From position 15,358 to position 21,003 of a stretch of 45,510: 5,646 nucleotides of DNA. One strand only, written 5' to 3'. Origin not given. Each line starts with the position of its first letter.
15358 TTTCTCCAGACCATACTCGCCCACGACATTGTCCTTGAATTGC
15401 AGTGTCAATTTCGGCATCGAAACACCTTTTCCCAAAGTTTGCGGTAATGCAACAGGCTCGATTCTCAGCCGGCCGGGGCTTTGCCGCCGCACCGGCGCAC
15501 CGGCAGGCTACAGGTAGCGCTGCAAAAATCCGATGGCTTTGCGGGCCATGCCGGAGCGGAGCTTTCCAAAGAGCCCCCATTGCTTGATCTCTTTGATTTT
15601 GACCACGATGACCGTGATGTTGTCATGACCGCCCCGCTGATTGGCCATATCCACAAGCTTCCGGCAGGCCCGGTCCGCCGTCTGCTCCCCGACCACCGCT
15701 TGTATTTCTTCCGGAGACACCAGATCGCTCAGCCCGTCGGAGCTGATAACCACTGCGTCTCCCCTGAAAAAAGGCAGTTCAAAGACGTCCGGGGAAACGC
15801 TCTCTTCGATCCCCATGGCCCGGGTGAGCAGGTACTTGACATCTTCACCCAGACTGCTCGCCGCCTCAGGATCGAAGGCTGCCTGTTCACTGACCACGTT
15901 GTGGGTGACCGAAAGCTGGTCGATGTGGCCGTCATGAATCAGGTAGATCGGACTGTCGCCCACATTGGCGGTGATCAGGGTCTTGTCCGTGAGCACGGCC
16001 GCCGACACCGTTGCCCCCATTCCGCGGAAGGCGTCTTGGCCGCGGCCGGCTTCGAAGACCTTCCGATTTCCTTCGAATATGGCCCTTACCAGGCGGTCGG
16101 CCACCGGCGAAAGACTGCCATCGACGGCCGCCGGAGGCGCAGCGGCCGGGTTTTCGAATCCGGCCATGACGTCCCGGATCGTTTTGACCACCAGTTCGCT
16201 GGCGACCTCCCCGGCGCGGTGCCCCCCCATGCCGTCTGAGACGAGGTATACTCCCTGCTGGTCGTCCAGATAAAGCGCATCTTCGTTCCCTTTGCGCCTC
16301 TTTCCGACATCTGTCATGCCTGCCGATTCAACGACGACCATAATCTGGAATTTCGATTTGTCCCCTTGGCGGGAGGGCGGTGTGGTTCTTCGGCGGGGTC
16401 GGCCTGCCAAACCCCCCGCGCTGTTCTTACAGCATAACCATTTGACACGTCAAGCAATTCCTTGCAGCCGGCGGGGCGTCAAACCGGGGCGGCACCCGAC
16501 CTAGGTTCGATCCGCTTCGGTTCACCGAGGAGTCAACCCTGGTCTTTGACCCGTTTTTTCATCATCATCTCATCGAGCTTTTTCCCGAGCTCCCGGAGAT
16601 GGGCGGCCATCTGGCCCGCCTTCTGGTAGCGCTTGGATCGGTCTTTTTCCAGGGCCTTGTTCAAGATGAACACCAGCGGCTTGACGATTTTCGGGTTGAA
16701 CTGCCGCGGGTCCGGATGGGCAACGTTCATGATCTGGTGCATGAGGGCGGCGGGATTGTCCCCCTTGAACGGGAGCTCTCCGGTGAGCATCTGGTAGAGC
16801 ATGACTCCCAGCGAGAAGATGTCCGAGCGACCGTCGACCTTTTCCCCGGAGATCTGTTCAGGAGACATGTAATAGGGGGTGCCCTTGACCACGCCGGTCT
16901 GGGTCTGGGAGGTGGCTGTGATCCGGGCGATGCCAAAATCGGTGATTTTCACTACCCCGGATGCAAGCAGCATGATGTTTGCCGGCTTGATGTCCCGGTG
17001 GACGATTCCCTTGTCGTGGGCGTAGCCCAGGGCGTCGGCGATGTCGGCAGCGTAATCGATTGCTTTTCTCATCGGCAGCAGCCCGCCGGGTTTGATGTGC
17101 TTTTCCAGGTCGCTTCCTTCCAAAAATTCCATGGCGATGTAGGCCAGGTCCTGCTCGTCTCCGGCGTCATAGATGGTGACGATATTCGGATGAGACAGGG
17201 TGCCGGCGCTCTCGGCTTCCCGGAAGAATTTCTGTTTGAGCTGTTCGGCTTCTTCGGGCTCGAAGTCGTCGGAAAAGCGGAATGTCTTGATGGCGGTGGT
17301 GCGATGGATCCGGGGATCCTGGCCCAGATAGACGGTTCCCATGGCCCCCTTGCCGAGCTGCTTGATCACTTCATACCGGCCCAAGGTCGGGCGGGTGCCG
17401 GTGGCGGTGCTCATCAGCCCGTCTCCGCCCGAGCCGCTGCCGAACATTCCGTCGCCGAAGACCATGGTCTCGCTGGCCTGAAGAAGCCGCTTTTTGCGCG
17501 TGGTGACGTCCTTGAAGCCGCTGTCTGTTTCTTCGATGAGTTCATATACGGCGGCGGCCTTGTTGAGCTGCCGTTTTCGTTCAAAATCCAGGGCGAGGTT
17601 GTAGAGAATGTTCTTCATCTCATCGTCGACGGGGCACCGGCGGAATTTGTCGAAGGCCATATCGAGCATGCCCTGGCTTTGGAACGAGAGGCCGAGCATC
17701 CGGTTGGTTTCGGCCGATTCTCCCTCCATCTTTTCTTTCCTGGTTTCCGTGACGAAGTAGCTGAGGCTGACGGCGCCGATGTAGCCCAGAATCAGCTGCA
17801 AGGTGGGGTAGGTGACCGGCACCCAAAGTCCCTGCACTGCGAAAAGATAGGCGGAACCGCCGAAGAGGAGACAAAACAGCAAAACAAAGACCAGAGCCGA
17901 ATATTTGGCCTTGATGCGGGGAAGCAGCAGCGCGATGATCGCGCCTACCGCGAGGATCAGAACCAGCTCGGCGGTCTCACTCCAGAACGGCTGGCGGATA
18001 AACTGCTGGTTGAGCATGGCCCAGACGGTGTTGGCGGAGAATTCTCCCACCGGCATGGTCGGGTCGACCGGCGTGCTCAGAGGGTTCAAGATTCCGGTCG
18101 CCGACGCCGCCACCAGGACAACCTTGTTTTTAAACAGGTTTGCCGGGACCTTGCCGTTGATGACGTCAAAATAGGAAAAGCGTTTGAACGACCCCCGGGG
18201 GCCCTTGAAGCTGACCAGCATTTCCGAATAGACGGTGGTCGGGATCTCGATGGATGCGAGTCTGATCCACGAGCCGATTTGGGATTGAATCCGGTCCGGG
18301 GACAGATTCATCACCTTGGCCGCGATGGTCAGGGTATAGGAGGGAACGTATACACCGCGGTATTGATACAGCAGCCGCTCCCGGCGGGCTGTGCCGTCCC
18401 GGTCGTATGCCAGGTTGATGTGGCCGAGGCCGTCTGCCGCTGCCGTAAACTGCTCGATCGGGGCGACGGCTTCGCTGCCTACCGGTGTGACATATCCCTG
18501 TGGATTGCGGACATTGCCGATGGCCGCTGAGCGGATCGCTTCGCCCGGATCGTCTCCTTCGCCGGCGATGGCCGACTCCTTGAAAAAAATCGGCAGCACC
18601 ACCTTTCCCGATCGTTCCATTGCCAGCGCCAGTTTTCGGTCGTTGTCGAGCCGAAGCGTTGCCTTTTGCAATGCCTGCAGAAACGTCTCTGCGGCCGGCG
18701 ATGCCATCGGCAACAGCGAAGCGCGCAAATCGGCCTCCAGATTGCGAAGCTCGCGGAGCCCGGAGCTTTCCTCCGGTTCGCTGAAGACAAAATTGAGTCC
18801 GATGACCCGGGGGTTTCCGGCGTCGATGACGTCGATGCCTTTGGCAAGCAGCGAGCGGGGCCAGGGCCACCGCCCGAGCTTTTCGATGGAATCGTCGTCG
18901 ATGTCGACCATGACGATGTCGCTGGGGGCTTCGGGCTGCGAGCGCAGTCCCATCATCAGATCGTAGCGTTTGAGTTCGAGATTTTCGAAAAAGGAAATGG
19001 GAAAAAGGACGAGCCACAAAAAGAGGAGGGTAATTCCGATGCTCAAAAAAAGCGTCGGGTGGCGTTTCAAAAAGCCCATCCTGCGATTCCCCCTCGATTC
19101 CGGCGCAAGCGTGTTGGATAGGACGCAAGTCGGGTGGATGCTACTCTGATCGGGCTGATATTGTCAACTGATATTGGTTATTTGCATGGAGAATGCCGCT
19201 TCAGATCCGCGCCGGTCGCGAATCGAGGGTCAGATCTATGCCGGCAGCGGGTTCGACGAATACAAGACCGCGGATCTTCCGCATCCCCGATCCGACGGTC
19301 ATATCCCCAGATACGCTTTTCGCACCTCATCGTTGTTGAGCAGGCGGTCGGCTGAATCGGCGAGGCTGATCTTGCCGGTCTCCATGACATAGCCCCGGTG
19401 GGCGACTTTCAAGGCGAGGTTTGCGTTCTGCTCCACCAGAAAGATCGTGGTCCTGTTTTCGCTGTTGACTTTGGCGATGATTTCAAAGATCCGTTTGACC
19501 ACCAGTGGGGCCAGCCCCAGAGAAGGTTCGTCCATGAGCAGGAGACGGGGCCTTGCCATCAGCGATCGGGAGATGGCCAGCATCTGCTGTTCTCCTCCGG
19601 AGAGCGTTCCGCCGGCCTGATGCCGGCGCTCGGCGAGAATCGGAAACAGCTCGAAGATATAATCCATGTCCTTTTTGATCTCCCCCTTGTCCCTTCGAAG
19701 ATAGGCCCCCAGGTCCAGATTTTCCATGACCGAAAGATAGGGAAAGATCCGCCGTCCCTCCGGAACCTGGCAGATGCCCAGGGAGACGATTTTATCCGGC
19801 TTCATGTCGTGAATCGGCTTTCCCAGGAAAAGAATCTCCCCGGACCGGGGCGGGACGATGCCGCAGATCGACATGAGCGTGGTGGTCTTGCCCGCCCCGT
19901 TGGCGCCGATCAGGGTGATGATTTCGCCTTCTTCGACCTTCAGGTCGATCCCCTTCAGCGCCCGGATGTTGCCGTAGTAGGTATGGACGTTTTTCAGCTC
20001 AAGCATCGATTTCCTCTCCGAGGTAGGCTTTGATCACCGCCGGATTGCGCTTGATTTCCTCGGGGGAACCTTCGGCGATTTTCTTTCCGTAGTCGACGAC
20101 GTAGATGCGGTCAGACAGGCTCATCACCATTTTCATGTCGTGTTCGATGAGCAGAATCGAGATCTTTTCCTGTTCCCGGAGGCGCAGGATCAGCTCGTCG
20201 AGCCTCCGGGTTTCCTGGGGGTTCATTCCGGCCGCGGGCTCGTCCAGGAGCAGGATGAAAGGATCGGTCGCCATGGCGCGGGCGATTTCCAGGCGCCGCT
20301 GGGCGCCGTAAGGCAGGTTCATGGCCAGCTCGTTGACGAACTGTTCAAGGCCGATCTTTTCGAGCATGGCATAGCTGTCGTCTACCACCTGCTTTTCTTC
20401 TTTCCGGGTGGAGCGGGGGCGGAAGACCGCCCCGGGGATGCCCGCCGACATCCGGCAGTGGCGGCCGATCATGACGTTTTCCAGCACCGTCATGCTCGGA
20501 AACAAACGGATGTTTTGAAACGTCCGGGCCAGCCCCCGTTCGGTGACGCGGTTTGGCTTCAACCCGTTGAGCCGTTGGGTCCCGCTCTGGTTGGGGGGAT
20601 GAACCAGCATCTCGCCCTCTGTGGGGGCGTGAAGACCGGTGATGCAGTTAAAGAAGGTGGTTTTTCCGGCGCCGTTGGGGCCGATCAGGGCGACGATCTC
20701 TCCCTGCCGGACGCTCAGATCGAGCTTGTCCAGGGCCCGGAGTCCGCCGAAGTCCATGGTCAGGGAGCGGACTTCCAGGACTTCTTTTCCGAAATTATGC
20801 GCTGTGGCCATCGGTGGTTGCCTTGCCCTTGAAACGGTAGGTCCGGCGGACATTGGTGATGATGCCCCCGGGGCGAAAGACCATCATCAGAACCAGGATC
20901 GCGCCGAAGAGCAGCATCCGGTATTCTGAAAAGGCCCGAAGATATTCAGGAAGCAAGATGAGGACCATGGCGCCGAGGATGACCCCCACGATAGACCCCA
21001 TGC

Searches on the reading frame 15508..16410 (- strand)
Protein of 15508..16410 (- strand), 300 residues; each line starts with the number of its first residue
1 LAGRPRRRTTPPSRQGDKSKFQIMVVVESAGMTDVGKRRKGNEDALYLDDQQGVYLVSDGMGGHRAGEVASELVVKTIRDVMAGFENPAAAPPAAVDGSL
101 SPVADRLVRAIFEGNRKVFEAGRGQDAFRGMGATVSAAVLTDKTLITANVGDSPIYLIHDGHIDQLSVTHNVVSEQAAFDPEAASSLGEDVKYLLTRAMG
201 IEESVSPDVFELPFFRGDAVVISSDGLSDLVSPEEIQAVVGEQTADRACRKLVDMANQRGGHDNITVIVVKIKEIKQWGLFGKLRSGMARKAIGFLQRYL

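Call 11: search_protein_families(library=pfam, proteins=[window:15508-16410:-], max_evalue=0.001)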
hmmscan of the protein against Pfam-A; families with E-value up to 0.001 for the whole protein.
window:15508-16410:- (300 aa): 3 families
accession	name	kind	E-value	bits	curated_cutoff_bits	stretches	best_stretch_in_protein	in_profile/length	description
PF13672.11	PP2C_2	-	1.4e-16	61.1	24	1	39-236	9-184/209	Protein phosphatase 2C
PF00481.26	PP2C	-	2.7e-13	50.6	20.3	1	48-175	30-145/255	Protein phosphatase 2C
PF07228.17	SpoIIE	-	7e-06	26.6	25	1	198-272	104-191/192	Stage II sporulation protein E (SpoIIE)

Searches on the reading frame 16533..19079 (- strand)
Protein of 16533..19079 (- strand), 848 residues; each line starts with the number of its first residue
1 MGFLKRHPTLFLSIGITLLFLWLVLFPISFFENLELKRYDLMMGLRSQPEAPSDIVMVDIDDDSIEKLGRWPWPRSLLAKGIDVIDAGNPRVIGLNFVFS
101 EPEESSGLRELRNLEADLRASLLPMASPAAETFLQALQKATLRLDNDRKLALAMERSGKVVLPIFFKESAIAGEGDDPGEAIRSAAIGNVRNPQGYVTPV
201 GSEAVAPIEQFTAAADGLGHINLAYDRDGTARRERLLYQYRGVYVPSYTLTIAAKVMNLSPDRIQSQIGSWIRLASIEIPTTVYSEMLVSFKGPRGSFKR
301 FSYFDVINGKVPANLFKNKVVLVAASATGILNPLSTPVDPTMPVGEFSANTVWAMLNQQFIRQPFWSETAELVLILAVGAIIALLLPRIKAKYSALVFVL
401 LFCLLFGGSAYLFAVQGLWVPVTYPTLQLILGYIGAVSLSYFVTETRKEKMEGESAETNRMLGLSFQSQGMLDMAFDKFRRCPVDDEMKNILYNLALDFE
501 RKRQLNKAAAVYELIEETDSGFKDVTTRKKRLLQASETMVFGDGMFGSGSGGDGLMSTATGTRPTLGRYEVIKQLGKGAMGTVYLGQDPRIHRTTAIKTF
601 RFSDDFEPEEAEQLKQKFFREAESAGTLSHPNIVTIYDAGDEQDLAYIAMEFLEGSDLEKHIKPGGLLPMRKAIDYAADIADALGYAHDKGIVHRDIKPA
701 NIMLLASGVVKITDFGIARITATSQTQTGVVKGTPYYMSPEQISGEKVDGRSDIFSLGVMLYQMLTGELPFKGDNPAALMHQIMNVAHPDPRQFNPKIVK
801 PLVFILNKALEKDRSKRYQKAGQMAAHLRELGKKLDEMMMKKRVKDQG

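Call 10: search_protein_families(library=pfam, proteins=[window:16533-19079:-], max_evalue=0.001)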
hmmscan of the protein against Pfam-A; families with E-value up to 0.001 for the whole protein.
window:16533-19079:- (848 aa): 4 families
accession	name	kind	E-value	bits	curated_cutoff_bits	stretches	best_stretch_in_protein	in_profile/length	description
PF00069.31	Pkinase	-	2.1e-58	198.2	31.7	1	569-821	1-254/263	Protein kinase domain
PF05226.16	CHASE2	-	1.8e-55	188.7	26.3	1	20-382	4-255/257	CHASE2 domain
PF07714.23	PK_Tyr_Ser-Thr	-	6.5e-38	130.9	23.1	1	571-817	3-248/258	Protein tyrosine and serine/threonine kinase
PF01636.29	APH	-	0.00053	20.3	23.2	0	682-719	159-198/239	Phosphotransferase enzyme family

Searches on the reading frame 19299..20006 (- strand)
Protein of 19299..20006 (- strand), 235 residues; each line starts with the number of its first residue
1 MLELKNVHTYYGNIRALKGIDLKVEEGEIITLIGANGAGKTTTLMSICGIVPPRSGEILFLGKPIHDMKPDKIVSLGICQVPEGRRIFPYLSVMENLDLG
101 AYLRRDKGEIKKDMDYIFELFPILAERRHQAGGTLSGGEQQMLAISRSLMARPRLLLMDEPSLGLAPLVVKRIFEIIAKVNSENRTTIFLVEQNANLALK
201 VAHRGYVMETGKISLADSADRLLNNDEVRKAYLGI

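Call 10: search_protein_families(library=pfam, proteins=[window:19299-20006:-], max_evalue=0.001)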
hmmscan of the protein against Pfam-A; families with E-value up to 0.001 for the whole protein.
window:19299-20006:- (235 aa): 4 families
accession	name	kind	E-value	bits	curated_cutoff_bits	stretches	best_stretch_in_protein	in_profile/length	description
PF00005.33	ABC_tran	-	7.5e-30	104.7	25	1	17-162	1-136/137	ABC transporter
PF13304.12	AAA_21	-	6e-10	40.1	27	1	135-190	238-295/304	AAA domain, putative AbiEii toxin, Type IV TA system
PF25199.1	nSTAND_NTPase5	-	0.00037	20.8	34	0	25-48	39-62/145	Novel STAND NTPase 5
PF13476.12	AAA_23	-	0.00088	20.4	27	0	2-48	2-40/201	AAA domain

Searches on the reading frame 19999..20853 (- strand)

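Call 10: search_protein_families(library=pfam, proteins=[window:19999-20853:-], max_evalue=0.001)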
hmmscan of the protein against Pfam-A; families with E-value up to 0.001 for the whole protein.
window:19999-20853:- (284 aa): 4 families
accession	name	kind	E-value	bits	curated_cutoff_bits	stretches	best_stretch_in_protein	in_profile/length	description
PF00005.33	ABC_tran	-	1.5e-29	103.7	25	1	41-207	1-136/137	ABC transporter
PF12399.14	BCA_ABC_TP_C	-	1e-13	51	25.5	1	257-281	1-25/27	Branched-chain amino acid ATP-binding cassette transporter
PF13304.12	AAA_21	-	1.8e-07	32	27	1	53-97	1-53/304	AAA domain, putative AbiEii toxin, Type IV TA system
PF13476.12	AAA_23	-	4.2e-05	24.7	27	1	44-72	15-40/201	AAA domain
